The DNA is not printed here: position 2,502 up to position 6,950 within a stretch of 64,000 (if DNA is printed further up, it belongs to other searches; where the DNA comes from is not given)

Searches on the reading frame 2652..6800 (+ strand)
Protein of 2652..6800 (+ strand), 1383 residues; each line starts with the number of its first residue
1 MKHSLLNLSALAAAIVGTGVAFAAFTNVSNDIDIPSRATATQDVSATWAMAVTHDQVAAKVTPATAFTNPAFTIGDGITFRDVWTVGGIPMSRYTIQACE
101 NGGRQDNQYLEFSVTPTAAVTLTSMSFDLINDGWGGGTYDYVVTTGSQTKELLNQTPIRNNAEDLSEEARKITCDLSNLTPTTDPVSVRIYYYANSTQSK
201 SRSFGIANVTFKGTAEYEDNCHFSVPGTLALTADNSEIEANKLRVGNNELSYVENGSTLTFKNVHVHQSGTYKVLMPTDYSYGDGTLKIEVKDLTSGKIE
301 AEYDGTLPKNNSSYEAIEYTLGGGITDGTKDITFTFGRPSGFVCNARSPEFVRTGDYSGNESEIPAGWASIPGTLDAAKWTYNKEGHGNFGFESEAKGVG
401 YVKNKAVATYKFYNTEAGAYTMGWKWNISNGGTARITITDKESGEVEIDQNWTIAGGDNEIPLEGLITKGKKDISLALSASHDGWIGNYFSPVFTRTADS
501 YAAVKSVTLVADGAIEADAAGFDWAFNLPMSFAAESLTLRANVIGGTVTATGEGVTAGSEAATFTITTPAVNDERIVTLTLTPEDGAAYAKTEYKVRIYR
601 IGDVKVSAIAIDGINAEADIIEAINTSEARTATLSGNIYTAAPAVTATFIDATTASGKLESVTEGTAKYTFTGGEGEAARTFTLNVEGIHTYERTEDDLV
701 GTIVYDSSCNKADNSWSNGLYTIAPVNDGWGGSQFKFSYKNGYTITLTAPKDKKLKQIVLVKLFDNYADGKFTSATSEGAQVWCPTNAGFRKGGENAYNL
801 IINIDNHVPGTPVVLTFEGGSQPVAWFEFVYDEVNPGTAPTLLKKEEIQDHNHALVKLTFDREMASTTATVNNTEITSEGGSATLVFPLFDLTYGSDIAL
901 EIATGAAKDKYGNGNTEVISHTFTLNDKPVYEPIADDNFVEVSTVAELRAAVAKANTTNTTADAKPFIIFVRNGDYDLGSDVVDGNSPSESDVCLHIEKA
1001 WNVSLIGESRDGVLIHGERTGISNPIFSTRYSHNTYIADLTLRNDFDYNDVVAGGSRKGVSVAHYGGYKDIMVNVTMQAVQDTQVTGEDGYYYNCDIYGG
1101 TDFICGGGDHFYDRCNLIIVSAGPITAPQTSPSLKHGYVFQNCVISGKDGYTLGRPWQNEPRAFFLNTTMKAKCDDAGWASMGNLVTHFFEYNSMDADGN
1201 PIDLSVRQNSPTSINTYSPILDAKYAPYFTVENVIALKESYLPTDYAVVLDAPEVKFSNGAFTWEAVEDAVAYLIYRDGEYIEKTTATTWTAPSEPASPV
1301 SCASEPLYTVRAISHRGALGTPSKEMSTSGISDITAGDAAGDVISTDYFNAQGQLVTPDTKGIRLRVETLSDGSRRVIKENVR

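Call 15: search_protein_families(library=pfam, proteins=[window:2652-6800:+], max_evalue=0.00001)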
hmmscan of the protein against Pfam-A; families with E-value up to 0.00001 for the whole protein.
window:2652-6800:+ (1383 aa): 1 family
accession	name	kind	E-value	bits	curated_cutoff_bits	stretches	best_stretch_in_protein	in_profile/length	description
PF01095.25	Pectinesterase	-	1.7e-17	63.6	27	1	951-1235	18-295/298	Pectinesterase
